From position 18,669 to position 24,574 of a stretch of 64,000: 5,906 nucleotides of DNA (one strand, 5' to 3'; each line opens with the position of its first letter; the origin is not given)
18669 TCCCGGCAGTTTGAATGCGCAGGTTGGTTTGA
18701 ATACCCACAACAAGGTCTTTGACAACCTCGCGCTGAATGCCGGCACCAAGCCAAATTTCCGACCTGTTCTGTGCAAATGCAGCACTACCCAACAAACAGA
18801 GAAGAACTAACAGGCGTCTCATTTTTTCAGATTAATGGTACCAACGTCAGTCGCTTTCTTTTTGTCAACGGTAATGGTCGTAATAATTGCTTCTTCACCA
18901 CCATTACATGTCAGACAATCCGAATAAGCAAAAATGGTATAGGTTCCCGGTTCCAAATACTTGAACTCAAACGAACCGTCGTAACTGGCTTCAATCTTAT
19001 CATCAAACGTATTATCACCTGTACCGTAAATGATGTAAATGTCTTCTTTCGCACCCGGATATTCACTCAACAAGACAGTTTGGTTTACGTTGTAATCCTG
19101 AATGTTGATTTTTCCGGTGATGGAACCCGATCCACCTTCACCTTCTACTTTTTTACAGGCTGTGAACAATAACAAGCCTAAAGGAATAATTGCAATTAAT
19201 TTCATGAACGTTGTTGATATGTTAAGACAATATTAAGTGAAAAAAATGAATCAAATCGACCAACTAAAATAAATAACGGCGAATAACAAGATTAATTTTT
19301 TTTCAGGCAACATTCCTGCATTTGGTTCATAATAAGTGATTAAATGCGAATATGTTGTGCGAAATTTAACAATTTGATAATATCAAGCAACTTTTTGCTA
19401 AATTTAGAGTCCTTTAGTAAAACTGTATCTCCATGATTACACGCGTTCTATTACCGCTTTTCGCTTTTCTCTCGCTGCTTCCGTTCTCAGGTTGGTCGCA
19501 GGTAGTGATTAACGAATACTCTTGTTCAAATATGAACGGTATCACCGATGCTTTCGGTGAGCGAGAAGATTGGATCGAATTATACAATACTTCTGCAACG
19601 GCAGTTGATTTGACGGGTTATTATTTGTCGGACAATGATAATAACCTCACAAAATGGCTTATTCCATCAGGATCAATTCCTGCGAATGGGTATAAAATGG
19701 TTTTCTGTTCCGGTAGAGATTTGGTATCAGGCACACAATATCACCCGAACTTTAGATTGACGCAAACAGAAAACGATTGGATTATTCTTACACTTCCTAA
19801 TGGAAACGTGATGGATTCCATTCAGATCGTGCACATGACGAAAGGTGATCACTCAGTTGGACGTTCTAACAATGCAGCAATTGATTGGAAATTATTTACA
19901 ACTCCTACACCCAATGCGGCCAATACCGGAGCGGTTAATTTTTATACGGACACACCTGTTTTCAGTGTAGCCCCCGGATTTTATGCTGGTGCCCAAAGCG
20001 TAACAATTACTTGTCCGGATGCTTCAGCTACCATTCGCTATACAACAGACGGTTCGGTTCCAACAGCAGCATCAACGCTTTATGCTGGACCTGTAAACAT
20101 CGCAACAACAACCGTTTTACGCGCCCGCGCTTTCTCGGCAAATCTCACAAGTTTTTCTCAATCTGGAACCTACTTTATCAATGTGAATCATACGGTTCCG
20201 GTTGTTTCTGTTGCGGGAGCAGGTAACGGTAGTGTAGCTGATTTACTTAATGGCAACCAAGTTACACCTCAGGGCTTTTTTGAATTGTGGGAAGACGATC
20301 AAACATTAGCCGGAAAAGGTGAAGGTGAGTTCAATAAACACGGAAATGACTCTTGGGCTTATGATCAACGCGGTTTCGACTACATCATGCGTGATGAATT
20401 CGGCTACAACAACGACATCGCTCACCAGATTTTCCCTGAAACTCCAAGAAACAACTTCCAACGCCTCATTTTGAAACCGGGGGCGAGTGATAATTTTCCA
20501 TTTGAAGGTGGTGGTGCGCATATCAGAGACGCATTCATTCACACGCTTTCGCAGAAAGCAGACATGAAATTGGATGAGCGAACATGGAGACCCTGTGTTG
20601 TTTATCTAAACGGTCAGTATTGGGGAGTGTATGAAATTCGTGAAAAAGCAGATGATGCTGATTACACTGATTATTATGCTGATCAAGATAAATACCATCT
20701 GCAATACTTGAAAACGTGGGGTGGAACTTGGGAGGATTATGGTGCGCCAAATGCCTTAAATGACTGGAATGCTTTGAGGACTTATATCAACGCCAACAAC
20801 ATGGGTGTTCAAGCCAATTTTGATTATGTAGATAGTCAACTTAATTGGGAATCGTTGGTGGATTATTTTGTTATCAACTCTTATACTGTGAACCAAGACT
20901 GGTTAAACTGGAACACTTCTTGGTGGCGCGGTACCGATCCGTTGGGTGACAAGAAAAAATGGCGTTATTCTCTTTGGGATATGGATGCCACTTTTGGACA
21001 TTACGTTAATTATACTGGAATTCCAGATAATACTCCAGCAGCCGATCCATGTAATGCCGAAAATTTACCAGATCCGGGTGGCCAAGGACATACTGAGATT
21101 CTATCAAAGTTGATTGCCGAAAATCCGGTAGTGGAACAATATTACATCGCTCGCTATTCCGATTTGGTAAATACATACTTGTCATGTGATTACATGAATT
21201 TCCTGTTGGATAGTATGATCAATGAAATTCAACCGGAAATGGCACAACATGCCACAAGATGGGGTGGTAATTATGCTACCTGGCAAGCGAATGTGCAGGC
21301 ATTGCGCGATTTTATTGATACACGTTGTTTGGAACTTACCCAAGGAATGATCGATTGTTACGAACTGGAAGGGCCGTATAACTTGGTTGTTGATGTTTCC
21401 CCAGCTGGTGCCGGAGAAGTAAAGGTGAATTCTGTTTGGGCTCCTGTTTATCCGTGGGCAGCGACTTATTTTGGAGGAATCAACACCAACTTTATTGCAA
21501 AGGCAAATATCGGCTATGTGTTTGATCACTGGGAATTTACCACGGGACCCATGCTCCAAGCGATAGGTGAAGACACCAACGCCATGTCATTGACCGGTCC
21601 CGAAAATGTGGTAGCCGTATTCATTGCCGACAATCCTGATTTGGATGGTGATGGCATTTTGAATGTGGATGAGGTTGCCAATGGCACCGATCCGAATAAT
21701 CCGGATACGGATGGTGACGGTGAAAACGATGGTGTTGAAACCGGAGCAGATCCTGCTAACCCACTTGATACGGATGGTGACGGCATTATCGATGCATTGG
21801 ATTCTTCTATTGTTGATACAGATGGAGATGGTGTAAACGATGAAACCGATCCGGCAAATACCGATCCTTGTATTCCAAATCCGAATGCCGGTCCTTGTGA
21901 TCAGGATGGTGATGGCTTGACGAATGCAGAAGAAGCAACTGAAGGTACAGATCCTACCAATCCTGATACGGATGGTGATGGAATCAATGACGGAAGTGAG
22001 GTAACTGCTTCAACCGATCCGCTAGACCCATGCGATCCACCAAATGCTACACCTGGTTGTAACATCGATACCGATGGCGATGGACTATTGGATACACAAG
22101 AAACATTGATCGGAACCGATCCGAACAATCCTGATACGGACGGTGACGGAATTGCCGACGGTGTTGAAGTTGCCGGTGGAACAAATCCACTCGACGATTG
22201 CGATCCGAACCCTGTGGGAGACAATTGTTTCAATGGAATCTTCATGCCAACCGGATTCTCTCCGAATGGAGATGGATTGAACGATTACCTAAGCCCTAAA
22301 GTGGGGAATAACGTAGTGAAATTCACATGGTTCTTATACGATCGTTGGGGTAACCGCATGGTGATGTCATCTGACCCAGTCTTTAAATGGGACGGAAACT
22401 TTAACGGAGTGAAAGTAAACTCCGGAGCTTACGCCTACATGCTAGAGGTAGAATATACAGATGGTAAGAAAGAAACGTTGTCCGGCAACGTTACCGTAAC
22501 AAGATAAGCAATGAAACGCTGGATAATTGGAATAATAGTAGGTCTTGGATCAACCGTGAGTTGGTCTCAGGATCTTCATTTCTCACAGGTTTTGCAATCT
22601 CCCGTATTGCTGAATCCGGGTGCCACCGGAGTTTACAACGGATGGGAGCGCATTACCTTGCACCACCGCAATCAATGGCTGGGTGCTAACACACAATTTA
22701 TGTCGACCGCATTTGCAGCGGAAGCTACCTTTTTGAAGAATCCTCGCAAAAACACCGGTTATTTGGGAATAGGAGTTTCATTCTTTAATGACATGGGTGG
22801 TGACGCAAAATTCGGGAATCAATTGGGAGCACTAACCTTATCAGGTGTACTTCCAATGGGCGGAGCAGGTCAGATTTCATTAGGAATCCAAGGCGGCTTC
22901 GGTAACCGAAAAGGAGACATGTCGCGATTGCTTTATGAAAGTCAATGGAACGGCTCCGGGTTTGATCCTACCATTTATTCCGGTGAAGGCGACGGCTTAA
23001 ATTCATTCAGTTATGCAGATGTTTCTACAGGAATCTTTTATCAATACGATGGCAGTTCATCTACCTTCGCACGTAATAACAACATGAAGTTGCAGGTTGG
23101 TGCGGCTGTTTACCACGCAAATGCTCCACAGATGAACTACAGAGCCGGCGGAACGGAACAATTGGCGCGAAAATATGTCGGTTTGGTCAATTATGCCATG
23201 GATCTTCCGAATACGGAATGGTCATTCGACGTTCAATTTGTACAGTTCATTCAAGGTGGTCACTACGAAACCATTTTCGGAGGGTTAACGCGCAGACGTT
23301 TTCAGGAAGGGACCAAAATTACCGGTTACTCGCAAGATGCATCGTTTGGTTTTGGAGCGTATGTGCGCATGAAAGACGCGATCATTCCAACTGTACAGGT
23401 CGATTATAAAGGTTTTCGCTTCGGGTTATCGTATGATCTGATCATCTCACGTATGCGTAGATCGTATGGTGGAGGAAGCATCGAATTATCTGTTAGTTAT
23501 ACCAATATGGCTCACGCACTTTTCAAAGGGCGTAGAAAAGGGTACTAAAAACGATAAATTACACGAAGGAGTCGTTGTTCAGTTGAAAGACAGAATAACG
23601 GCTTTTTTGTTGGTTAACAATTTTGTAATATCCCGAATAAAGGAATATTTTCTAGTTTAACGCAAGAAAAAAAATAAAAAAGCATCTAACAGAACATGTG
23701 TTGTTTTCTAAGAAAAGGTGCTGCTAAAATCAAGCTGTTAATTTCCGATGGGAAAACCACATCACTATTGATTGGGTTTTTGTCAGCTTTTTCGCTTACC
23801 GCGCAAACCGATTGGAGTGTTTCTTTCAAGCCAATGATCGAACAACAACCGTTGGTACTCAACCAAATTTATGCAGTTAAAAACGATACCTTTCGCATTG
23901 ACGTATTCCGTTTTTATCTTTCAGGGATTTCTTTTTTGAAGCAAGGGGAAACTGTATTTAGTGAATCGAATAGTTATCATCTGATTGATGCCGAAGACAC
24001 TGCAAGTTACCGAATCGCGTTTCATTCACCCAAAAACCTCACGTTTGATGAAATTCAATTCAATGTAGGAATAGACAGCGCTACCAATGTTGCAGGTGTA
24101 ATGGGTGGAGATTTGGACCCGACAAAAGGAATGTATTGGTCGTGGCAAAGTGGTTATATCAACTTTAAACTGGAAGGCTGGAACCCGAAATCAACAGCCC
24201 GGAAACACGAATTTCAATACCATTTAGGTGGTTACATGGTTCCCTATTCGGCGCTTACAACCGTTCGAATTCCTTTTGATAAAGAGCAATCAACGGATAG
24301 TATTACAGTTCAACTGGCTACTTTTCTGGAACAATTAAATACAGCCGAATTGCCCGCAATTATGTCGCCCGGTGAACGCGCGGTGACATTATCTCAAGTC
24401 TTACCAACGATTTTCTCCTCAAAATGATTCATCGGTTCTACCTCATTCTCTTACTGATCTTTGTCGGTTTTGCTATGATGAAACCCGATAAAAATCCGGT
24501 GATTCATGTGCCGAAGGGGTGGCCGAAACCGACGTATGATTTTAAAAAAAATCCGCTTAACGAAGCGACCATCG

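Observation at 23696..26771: MbnP (WxW) - MbnH/MauG-type diheme - YHYH/T9SS operon: candidate secreted copper-handling system without methanobactin genes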

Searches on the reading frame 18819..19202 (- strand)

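Call 73: search_protein_families(library=pfam, proteins=[window:18819-19202:-], max_evalue=0.001)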
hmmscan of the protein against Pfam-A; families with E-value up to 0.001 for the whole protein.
window:18819-19202:- (127 aa): 1 family
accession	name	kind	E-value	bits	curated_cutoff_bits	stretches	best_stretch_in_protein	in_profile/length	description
PF14686.12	fn3_3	-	0.00032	20.9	24.4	1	71-118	30-73/75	Polysaccharide lyase family 4, domain II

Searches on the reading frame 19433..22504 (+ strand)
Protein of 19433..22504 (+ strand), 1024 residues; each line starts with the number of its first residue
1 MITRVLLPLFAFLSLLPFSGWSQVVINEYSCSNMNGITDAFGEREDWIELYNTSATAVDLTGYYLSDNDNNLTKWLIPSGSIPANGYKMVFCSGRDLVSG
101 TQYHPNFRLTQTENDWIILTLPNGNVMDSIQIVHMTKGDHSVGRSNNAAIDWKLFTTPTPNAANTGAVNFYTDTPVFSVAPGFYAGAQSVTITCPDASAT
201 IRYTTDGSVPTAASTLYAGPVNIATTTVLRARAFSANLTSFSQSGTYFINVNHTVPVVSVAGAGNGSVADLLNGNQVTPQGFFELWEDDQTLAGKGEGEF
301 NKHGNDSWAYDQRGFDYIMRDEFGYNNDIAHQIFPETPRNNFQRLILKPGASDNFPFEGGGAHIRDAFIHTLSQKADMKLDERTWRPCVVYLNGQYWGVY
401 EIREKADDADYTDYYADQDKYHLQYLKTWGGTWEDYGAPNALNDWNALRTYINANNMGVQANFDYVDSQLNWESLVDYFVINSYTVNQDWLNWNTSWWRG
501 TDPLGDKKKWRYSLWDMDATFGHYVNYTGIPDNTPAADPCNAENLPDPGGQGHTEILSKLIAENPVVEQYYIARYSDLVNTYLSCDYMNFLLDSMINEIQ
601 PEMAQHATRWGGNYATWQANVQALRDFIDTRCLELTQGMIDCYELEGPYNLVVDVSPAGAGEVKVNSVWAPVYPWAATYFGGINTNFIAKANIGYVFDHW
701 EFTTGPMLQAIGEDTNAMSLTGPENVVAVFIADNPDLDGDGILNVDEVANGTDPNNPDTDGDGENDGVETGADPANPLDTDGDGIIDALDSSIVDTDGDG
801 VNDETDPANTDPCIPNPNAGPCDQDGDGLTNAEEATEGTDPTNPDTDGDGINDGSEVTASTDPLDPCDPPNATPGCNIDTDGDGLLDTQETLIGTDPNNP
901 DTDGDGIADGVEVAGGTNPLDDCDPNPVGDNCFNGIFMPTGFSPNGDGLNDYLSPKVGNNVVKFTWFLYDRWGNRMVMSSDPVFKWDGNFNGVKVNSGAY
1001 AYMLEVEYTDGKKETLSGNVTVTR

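Call 3: search_protein_families(library=pfam, proteins=[window:19433-22504:+], max_evalue=0.01)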
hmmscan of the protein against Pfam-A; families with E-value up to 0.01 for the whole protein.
window:19433-22504:+ (1024 aa): 6 families
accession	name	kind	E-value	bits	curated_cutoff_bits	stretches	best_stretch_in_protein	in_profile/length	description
PF08757.17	CotH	-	9e-34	117.9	23.8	1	303-631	4-318/322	CotH kinase protein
PF18884.5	TSP3_bac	-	2e-28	98.3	25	5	901-921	1-21/22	Bacterial TSP3 repeat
PF13290.12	CHB_HEX_C_1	-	5.2e-19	68.4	22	1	180-238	2-60/67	Chitobiase/beta-hexosaminidase C-terminal domain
PF00932.25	LTD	-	4.8e-15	56.3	34.3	1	22-132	6-107/109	Lamin Tail Domain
PF13287.12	Fn3_assoc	-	1.5e-12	47.9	23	1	190-237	1-48/59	Fn3 associated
PF13585.12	CHU_C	-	2.2e-11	44.2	27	1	938-1021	3-85/86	CHU_C Type IX secretion signal domain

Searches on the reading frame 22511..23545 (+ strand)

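Call 3: search_protein_families(library=pfam, proteins=[window:22511-23545:+], max_evalue=0.01)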
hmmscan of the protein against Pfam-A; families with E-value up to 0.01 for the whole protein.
window:22511-23545:+ (345 aa): 1 family
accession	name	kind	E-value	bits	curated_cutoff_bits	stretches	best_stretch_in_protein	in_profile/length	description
PF11751.14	PorP_SprF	-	9.7e-32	111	22.3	1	19-330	4-273/273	Type IX secretion system membrane protein PorP/SprF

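Call 4: search_protein_families(library=ncbifam, proteins=[window:22511-23545:+], max_evalue=0.01)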
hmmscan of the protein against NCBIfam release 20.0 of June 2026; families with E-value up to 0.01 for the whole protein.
window:22511-23545:+ (345 aa): 1 family
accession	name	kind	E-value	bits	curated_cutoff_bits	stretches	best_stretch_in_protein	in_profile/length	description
TIGR03519.1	T9SS_PorP_fam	subfamily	1.6e-41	142.7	90.55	1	1-331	1-291/292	PorP/SprF family type IX secretion system membrane protein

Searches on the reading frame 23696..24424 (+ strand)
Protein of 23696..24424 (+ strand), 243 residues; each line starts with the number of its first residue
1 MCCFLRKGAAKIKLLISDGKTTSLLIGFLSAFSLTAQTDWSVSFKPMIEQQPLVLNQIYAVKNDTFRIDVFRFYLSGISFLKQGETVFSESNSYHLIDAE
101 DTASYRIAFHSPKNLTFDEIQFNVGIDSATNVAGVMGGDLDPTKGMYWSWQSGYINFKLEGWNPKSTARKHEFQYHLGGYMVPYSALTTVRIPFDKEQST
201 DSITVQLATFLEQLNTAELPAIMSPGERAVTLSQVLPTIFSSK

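Call 3: search_protein_families(library=pfam, proteins=[window:23696-24424:+], max_evalue=0.01)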
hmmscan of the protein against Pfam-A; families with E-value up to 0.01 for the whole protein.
window:23696-24424:+ (243 aa): 2 families
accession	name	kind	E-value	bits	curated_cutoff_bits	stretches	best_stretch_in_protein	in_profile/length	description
PF20243.3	MbnP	-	3.8e-45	154.6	27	1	40-223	4-188/189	MbnP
PF22898.2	NOMO1-like_1st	-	0.003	18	27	0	90-132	34-76/85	BOS complex subunit NOMO1-like, first beta sandwich domain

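Call 4: search_protein_families(library=ncbifam, proteins=[window:23696-24424:+], max_evalue=0.01)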
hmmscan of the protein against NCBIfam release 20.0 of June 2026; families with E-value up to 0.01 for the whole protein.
window:23696-24424:+ (243 aa): 1 family
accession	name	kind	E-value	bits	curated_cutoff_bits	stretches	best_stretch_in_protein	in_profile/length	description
TIGR04052.2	MbnP_like_WxW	equivalog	1.2e-09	37.9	140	1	41-179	3-162/257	MbnP family copper-binding protein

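Call 6: search_solved_structures(query=window:23696-24424:+, show_alignments=3, max_evalue=1)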
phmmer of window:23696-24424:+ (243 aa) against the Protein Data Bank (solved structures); distinct sequences matched with E-value up to 1: 1.
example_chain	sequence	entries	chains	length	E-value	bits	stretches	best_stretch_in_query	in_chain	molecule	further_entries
1d4v_B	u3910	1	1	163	0.96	12.1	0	69-109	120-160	TNF-RELATED APOPTOSIS INDUCING LIGAND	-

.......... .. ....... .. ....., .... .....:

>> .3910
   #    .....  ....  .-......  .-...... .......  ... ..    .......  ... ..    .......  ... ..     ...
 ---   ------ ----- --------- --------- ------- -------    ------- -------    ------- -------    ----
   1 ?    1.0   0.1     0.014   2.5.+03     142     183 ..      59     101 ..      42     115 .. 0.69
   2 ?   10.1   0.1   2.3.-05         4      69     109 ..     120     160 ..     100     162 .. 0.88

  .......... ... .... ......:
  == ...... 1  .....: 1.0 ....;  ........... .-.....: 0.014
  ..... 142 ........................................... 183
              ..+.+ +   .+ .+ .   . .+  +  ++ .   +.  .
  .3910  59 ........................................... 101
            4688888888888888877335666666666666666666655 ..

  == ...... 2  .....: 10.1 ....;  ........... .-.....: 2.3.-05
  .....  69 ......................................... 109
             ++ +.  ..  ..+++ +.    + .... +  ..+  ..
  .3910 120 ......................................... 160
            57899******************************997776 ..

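Call 51: find_homologous_proteins(query=window:23696-24424:+, max_evalue=0.00001)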
Query window:23696-24424:+ (243 aa): 2400 proteins with E <= 0.00001 among 2609 candidates; the best 120 are listed.
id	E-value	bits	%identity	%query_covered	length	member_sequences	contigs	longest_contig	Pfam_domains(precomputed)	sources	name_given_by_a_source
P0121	2.2e-139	481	88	100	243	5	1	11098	PF20243.4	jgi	jgi:hypothetical protein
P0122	9.5e-124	429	78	100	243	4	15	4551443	PF20243.4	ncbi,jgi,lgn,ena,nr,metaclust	ncbi:MAG: hypothetical protein A3D31_15325 [Candidatus Fluviicola riflensis]|nr:MAG: hypothetical pr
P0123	3.3e-121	421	78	100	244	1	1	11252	PF20243.4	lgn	-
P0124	7.8e-119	413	82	91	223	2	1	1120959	PF20243.4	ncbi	ncbi:MAG: MbnP family protein [Bacteroidota bacterium]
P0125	3.1e-109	382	71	100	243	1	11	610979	PF20243.4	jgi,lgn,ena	-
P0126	4.0e-109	382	75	89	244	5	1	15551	PF20243.4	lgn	-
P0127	5.3e-108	378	69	100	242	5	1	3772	PF20243.4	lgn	-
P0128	4.2e-104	365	67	100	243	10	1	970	PF20243.4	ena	-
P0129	1.4e-90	321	71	82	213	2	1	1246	PF20243.4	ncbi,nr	ncbi:MAG: hypothetical protein HYZ43_12420 [Flavobacteriia bacterium]|nr:hypothetical protein [Flavo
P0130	2.1e-60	222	49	91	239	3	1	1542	PF20243.4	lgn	-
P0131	2.0e-59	219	46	91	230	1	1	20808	PF20243.4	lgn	-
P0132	8.0e-59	217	45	91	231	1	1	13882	PF20243.4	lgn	-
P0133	1.6e-58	216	50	83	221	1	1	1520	PF20243.4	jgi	jgi:hypothetical protein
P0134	2.2e-58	216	50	83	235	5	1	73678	PF20243.4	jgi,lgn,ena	-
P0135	6.3e-58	214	49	86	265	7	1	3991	PF20243.4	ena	-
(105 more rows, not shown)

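Call 53: search_solved_structures(query=A2, max_evalue=10, show_alignments=2)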
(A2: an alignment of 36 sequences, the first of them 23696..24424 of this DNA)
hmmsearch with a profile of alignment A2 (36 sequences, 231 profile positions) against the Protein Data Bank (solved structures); distinct sequences matched with E-value up to 10: 0.

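Call 76: predict_structure(alignment_id=A2)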
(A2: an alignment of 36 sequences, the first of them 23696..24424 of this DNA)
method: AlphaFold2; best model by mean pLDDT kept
length: 243 residues; sequences in the alignment: 36
mean_pLDDT: 84.2   pTM: 0.78
mean pLDDT of the five models: 84.2, 80.4, 80.1, 79.6, 78.9
residues with pLDDT >= 90: 137; 70-90: 56; 50-70: 37; < 50: 13
segments of 3 or more residues with pLDDT < 50: 1-9
pLDDT, mean of each block of 10 residues (from residue 1): 45 53 74 65 95 98 97 95 94 91 92 87 85 63 73 86 98 91 87 77 94 96 91 95 86
secondary structure, 60 per line:
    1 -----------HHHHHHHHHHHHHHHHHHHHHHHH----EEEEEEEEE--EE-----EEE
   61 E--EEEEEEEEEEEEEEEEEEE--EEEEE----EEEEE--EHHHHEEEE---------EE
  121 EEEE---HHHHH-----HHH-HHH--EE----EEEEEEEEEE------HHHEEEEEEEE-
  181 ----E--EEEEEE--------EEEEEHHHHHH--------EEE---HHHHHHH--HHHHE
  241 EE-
elements in order: H12-35 E40-48 E58-61 E64-82 E85-89 E94-98 H102-105 E106-109 E119-124 H128-132 E153-162 E172-179 E188-193 E202-206 H207-212 E221-223 H227-233 H236-239 E240-242

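Call 79: fold_search(model_id=the predicted structure, library=pdb)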
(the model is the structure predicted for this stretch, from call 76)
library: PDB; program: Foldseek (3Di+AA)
matches with E <= 10: 315; with E <= 0.001: 6
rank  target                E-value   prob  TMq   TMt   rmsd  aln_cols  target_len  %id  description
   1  7l6g_E                5.8e-08  1.00  0.51  0.43   6.8       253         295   15  MbnP from Methylosinus trichosporium (released 2021-05-26)
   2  7l6g_B                7.4e-08  1.00  0.52  0.45   6.2       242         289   14  MbnP from Methylosinus trichosporium (released 2021-05-26)
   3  7l6g_C                1.1e-07  1.00  0.54  0.47   5.2       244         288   14  MbnP from Methylosinus trichosporium (released 2021-05-26)
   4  7l6g_F                1.9e-07  1.00  0.54  0.46   6.1       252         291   15  MbnP from Methylosinus trichosporium (released 2021-05-26)
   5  7l6g_D                5.3e-07  1.00  0.58  0.50   4.9       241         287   14  MbnP from Methylosinus trichosporium (released 2021-05-26)
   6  7l6g_A                8.5e-07  1.00  0.58  0.49   4.9       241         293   14  MbnP from Methylosinus trichosporium (released 2021-05-26)
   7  6jkk                  1.6e-01  0.07  0.09  0.08  18.3       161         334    8  Crystal structure of BubR1 kinase domain (released 2019-06-26)
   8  8fxs_A                3.6e-01  0.07  0.10  0.09  20.0       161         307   10  Crystal structure of human pro-TGF-beta2 in complex with Nb9 (released 2023-06-21)
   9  2be1_A                4.6e-01  0.02  0.09  0.08  15.8       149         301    7  Structure of the compact lumenal domain of yeast Ire1 (released 2005-12-13)
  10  8zbg_A                4.9e-01  0.03  0.12  0.13  20.4       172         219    8  Crystal structure of TEAD3 YAP binding domain with compound 15 (released 2025-04-16)
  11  9nrn_A                9.9e-01  0.04  0.15  0.10  14.2       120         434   13  Lipoprotein Lipase Helical Filament with 11 nm diameter (released 2025-08-13)
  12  7mob_C                9.9e-01  0.01  0.08  0.07  21.3       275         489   12  Cryo-EM structure of 2:2 c-MET/NK1 complex (released 2021-06-09)
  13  8bjd                  1.1e+00  0.08  0.15  0.17  14.4       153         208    6  Full length structure of LpMIP with bound inhibitor JK095 (released 2023-09-06)
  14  7f5m_A                1.1e+00  0.01  0.11  0.15  18.0       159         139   12  Crystal structure of Sas5 YEATS domain in complex with H3K27bz peptide (released 2022-03-16)
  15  7u1e_A                1.2e+00  0.03  0.13  0.10  20.4       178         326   12  CryoEM structure of the pancreatic ATP-sensitive potassium channel bound to ATP with Kir6.2-CTD in the down conformati (released 2022-08-31)
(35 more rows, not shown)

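Call 93: search_protein_families(library=phrogs, proteins=[window:23696-24424:+], max_evalue=0.001)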
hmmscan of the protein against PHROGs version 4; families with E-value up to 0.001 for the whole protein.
window:23696-24424:+ (243 aa): 0 families
